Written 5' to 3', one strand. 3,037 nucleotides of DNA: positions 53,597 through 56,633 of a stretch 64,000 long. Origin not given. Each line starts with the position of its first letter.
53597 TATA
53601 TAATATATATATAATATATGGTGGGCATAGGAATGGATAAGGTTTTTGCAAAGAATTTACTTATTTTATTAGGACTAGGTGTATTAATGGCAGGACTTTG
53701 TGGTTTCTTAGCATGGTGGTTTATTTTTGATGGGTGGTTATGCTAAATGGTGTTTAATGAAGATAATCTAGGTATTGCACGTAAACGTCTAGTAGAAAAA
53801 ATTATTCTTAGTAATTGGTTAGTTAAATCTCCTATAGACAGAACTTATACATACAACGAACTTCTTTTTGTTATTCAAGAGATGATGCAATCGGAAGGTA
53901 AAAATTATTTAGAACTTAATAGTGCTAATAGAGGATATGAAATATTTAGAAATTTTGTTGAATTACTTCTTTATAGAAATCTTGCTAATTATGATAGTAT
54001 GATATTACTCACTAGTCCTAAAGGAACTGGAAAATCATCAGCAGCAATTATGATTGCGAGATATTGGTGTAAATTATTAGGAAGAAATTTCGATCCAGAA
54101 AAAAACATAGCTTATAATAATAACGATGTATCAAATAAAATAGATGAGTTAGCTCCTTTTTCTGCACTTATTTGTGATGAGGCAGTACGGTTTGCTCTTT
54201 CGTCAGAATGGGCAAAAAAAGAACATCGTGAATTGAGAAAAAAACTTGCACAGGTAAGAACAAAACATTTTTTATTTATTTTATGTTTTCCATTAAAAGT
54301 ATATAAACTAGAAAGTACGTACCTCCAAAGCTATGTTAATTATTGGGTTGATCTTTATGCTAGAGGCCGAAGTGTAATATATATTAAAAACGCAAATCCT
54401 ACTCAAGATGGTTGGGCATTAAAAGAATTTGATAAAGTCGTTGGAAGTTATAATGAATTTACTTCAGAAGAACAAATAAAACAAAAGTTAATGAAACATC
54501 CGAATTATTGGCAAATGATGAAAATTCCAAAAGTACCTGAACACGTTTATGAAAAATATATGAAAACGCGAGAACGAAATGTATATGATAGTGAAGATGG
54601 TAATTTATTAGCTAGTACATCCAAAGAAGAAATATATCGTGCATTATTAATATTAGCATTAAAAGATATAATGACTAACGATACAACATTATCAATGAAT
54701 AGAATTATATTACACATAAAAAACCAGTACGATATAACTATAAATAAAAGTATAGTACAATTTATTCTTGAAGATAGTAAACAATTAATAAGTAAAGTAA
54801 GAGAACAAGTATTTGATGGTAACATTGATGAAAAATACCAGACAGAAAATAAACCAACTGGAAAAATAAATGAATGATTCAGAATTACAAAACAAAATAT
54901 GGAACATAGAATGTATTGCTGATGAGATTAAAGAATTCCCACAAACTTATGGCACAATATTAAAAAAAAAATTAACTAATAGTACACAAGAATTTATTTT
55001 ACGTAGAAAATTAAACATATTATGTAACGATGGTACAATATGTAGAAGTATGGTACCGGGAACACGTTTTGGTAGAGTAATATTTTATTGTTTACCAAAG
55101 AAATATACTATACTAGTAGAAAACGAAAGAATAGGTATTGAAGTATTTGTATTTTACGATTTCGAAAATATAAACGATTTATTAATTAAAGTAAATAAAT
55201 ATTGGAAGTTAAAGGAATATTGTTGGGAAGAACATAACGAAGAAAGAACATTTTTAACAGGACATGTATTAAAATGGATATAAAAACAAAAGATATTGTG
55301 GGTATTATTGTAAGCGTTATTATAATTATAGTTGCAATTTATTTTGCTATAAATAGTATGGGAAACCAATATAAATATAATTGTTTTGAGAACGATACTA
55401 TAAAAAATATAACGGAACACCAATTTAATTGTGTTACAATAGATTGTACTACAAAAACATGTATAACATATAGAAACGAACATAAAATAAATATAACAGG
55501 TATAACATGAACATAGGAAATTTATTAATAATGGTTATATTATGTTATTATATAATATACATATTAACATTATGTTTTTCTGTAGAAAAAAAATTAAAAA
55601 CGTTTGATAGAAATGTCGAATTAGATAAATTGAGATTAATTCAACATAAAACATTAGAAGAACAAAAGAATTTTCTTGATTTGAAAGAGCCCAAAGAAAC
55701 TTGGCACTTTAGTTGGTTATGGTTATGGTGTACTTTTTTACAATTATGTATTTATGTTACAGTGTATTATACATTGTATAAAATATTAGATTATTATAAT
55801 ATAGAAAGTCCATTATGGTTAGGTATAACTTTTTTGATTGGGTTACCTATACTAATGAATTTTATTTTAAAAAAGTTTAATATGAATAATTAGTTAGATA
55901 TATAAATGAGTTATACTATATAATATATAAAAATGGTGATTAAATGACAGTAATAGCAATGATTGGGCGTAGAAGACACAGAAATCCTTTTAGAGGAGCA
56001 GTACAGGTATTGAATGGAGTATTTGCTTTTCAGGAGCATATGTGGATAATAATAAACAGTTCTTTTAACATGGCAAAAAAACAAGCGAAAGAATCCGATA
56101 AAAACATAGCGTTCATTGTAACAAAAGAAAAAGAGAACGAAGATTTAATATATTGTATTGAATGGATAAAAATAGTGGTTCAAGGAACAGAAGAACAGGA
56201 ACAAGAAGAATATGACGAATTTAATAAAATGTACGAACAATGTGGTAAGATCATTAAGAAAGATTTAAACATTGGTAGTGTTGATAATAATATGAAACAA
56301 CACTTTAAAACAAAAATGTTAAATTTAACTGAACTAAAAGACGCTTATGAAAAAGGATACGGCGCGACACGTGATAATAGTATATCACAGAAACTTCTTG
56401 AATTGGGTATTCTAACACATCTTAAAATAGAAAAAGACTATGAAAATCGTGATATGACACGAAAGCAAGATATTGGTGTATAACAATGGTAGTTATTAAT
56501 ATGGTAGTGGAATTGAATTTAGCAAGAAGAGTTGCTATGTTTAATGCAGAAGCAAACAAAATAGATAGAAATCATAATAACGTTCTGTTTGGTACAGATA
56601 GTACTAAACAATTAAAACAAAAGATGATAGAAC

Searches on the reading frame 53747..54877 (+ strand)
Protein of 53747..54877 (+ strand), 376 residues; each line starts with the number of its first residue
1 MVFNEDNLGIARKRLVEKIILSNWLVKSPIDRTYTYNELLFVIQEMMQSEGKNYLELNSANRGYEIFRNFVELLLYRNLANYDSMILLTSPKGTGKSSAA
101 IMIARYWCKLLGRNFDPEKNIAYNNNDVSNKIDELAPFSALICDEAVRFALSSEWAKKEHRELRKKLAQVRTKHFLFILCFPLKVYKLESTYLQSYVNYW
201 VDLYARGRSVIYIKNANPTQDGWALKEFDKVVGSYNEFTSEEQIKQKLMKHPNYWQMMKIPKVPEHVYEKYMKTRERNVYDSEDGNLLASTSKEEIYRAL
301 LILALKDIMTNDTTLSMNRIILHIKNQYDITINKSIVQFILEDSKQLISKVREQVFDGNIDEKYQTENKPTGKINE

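Call 10: search_protein_families(library=pfam, proteins=[window:53747-54877:+], max_evalue=0.01)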
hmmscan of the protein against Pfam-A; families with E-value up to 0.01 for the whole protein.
window:53747-54877:+ (376 aa): 0 families

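Call 11: search_protein_families(library=phrogs, proteins=[window:53747-54877:+], max_evalue=0.001)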
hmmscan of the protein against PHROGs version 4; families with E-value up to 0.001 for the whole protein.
window:53747-54877:+ (376 aa): 2 families
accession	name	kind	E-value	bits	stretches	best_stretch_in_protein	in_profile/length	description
phrog_5484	-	DNA, RNA and nucleotide metabolism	2.2e-07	31.7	1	52-280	10-219/239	DnaA-like replication initiation protein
phrog_8404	-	unknown function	0.00062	21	0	184-251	31-97/137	-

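Call 26: search_solved_structures(query=window:53747-54877:+, max_evalue=0.1)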
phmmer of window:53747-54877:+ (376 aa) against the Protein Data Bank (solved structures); distinct sequences matched with E-value up to 0.1: 0.

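Call 65: find_homologous_proteins(query=window:53747-54877:+, max_evalue=0.01)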
Query window:53747-54877:+ (376 aa): 309 proteins with E <= 0.01 among 2418 candidates; the best 120 are listed.
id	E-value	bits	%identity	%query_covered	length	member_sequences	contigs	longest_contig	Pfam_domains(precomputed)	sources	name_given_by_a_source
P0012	7.9e-248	839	100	100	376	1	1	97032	-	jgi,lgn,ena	-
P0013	2.1e-150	519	62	95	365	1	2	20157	-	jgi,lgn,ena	-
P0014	2.0e-146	506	62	93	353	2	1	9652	-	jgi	-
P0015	2.1e-146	506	64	70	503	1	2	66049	PF14890.12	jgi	jgi:hypothetical protein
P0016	1.1e-145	503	63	93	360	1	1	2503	-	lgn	-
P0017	5.9e-145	501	61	94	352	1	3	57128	-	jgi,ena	-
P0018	7.3e-145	501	62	93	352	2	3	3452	-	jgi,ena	-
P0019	1.2e-144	500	62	93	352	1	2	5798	-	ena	-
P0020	2.7e-144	499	61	93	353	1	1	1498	-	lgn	-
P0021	3.9e-144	498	61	94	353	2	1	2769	-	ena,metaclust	metaclust:\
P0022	2.8e-143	495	62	93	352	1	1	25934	-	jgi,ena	-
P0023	6.1e-143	494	62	92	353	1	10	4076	-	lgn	-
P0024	2.0e-142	493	60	93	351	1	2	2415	-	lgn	-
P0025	4.0e-142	492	59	93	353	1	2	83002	-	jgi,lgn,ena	-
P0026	5.9e-142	491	60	94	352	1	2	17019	-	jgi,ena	-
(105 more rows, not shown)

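Call 66: search_dna_similar(query=window:53747-54877:+, collection=phages, mode=protein, max_rows=25)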
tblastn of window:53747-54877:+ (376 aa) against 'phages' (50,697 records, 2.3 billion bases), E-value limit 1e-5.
No match.

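Call 67: find_related_loci(query=window:53747-54877:+, collection=viral_contigs, flank=10000)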
Query window:53747-54877:+ (376 aa) in viral_contigs; peptide patterns used: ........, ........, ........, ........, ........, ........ (x = any residue, [..] = any of these).
1 stretches matched a pattern, but none encodes a relative of the query by tblastn (E <= 1e-3).

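Call 71: search_solved_structures(query=A1, max_evalue=1)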
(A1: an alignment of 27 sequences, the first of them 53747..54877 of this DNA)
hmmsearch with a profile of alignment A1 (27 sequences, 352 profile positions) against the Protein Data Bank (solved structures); distinct sequences matched with E-value up to 1: 1.
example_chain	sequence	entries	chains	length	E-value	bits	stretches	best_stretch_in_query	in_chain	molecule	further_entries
7pds_A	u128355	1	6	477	0.054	15.9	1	72-138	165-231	Similar to D. nodosus vapE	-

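Call 72: find_related_loci(query=A1, collection=viral_contigs, flank=10000)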
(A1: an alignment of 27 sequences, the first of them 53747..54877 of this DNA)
Query A1 (376 aa) in viral_contigs; peptide patterns used: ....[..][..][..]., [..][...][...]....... (x = any residue, [..] = any of these).
68 stretches matched a pattern; 3 encode a relative of the query (tblastn E <= 1e-3); 3 distinct loci.
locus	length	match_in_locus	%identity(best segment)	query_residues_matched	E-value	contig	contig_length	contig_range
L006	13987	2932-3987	58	1-355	9e-149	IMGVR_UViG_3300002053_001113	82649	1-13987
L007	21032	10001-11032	57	8-354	9e-138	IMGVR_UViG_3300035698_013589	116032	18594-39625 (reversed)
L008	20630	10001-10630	50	143-355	7e-71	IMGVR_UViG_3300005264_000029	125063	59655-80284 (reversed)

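Call 112: predict_structure(alignment_id=A1)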
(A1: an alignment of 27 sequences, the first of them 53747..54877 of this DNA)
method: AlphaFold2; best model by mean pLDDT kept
length: 376 residues; sequences in the alignment: 27
mean_pLDDT: 78.7   pTM: 0.62
mean pLDDT of the five models: 78.7, 77.5, 76.2, 73.0, 62.3
residues with pLDDT >= 90: 99; 70-90: 196; 50-70: 53; < 50: 28
segments of 3 or more residues with pLDDT < 50: 1-3, 59-61, 282-288, 362-376
pLDDT, mean of each block of 10 residues (from residue 1): 61 84 81 82 80 63 79 92 87 89 96 95 91 94 85 76 86 92 71 82 89 81 80 77 87 91 92 84 49 68 70 65 74 78 74 63 45 42
secondary structure, 60 per line:
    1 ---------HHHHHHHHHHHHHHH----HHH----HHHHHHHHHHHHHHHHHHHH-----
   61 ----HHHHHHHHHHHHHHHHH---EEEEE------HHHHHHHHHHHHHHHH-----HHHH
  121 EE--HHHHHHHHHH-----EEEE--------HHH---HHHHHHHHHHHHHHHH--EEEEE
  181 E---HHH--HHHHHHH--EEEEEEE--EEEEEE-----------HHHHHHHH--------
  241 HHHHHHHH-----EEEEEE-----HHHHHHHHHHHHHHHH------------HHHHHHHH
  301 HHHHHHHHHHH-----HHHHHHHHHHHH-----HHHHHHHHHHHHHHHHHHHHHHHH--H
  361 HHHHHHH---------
elements in order: H10-24 H36-55 H65-81 E85-89 H96-111 H117-120 H125-134 E140-143 H158-173 E176-181 H190-196 E199-205 E208-213 H225-232 H241-248 E254-259 H265-280 H293-311 H317-328 H334-357 H360-367

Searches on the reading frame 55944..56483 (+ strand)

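Call 23: search_protein_families(library=pfam, proteins=[window:55944-56483:+], max_evalue=0.01)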
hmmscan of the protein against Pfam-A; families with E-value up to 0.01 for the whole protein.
window:55944-56483:+ (179 aa): 1 family
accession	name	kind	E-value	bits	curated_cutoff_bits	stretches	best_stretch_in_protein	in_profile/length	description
PF01131.25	Topoisom_bac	-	0.0027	17.2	35.1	1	57-158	50-160/411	DNA topoisomerase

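Call 52: search_protein_families(library=phrogs, proteins=[window:55944-56483:+], max_evalue=0.01)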
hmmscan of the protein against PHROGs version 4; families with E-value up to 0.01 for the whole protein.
window:55944-56483:+ (179 aa): 0 families
